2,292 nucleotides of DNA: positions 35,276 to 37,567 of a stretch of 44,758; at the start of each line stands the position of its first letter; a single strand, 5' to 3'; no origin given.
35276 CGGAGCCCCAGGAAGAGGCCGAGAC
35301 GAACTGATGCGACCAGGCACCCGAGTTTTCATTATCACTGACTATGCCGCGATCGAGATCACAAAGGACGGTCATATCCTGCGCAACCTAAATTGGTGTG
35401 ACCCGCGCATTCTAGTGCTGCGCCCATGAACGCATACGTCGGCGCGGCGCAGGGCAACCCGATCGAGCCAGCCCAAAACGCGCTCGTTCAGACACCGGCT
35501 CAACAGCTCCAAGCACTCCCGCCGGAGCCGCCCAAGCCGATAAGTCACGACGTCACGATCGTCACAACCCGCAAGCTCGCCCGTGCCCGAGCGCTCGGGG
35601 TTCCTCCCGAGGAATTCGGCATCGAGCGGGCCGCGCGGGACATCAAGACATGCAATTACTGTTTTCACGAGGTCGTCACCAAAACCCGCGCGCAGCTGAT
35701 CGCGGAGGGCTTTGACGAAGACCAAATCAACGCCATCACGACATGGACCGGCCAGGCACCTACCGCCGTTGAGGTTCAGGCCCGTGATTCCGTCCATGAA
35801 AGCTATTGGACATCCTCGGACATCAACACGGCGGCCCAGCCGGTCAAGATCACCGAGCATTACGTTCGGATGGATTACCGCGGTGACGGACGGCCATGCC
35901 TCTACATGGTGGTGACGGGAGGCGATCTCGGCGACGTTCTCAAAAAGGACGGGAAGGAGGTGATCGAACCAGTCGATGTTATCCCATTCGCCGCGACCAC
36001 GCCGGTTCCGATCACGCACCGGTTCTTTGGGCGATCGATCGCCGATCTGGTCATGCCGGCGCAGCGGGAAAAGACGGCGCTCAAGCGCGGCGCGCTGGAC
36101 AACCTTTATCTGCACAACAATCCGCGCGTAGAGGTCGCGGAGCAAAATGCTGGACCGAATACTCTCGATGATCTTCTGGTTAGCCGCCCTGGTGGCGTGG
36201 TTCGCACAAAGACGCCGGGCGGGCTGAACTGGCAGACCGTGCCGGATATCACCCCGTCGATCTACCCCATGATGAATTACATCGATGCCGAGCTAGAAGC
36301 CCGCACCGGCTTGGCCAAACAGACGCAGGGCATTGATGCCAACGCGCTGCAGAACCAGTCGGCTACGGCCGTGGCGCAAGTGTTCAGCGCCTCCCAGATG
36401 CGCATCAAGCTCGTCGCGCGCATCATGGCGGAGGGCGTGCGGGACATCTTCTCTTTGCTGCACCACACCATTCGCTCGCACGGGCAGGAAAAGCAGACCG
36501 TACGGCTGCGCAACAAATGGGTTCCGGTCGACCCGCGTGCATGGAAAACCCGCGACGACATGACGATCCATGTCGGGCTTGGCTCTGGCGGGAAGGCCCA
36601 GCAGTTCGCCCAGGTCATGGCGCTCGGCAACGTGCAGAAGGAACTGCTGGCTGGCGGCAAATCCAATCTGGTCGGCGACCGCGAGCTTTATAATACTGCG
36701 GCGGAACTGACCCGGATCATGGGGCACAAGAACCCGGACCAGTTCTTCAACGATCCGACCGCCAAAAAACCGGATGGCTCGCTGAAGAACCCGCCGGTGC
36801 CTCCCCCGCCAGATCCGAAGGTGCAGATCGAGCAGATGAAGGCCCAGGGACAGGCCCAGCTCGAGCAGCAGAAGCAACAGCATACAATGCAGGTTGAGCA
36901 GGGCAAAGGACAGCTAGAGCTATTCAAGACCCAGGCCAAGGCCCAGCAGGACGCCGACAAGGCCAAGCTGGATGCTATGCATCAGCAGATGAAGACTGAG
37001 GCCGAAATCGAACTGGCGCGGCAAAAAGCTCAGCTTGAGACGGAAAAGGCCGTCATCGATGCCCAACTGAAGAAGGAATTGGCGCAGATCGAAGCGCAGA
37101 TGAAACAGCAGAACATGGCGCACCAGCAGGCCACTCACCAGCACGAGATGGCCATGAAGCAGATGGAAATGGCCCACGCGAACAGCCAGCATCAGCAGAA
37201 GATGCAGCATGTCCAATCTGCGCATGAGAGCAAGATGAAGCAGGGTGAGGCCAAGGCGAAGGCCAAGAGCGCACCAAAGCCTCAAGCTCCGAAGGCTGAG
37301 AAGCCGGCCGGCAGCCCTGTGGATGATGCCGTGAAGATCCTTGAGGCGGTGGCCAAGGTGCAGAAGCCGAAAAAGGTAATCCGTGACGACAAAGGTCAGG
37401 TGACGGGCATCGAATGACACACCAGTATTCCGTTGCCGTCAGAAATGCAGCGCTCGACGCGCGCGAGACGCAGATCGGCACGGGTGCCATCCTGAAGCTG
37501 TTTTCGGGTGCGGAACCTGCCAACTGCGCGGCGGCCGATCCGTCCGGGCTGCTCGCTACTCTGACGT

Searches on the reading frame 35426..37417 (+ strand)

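Call 98: search_protein_families(library=pfam, proteins=[window:35426-37417:+], max_evalue=0.001)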
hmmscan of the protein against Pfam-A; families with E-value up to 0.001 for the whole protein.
window:35426-37417:+ (663 aa): 1 family
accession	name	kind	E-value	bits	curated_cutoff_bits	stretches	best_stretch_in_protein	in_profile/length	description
PF23899.1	SU10_portal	-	7.4e-128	428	30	1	18-485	155-591/593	Phage SU10 portal protein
